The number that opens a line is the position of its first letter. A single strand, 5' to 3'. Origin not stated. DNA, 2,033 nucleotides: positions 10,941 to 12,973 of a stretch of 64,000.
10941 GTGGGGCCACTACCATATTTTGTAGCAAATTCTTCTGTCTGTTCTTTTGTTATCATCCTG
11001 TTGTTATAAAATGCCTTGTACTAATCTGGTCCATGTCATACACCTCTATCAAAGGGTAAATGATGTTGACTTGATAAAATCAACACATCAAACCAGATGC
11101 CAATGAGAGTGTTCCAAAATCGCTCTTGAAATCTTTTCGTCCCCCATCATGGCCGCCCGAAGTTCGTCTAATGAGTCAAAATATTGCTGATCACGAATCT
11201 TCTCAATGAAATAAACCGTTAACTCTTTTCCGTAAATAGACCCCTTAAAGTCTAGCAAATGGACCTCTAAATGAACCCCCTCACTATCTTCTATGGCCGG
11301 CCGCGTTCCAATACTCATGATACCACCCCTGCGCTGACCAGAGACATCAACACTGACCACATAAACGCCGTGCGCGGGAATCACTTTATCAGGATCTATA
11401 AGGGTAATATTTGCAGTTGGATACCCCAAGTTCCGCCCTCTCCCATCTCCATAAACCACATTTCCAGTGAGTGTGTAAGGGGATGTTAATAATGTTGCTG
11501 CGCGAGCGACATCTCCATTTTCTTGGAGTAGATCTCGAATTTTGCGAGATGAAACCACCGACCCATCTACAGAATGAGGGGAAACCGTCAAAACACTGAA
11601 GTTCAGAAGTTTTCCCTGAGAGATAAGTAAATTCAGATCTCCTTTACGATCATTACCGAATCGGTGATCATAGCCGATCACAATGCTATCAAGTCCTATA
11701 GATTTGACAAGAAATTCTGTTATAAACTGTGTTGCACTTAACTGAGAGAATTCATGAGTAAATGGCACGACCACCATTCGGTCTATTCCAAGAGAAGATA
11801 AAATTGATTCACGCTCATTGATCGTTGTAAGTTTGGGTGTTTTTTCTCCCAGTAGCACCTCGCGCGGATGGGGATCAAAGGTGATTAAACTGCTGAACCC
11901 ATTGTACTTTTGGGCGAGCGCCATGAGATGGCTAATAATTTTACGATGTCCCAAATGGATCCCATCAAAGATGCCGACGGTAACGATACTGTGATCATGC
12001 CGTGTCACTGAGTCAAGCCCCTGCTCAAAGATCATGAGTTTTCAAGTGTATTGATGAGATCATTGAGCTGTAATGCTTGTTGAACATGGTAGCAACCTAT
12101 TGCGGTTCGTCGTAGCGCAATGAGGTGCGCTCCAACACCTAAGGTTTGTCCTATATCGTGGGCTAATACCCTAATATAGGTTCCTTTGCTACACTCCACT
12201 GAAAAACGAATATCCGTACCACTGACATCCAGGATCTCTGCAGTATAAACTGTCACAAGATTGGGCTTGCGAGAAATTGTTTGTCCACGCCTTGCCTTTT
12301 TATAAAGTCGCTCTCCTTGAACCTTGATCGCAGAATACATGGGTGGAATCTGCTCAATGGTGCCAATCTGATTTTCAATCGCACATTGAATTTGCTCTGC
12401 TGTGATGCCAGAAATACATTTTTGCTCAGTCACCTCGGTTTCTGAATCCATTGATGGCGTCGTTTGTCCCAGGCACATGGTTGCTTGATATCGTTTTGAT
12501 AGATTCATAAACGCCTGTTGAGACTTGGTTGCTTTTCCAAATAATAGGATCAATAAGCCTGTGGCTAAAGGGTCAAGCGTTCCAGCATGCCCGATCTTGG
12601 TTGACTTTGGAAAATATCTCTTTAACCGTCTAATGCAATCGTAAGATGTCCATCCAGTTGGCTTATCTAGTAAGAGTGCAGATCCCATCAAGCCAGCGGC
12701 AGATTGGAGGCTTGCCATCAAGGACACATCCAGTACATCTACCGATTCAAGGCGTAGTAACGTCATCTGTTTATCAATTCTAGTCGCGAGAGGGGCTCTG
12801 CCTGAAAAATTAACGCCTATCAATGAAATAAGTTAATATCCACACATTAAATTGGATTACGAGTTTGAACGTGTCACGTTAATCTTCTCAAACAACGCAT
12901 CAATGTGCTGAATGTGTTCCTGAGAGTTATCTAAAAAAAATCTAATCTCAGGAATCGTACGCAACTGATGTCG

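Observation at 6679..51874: All four homopolymers of 11 nt or more that I found lie in 5' coding regions of two paralog pairs, each pair showing one ON and one OFF copy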

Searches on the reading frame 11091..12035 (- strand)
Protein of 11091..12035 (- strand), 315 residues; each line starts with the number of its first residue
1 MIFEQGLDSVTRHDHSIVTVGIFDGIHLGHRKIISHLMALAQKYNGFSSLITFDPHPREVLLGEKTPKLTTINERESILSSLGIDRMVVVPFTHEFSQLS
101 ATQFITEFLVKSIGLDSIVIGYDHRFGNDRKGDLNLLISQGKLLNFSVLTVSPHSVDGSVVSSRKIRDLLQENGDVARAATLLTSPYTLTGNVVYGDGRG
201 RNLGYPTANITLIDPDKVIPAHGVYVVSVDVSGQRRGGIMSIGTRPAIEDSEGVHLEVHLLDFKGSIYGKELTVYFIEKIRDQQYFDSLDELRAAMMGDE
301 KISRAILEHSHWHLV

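Call 13: search_protein_families(library=pfam, proteins=[window:11091-12035:-])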
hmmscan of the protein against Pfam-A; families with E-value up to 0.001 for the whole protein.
window:11091-12035:- (315 aa): 2 families
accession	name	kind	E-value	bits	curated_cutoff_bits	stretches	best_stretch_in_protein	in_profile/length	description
PF06574.18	FAD_syn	-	8.7e-46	156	27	1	12-164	4-157/158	FAD synthetase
PF01687.23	Flavokinase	-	8.7e-39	133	19.6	1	184-307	2-124/124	Riboflavin kinase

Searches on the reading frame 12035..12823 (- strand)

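Call 13: search_protein_families(library=pfam, proteins=[window:12035-12823:-])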
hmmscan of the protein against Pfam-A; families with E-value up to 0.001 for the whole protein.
window:12035-12823:- (263 aa): 2 families
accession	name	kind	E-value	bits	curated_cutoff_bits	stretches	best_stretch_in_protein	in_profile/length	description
PF01509.24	TruB_N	-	1.4e-51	175.2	27.3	1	73-217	5-149/149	TruB family pseudouridylate synthase (N terminal domain)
PF16198.10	TruB_C_2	-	1.8e-11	44.5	29.3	1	218-258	1-41/66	tRNA pseudouridylate synthase B C-terminal domain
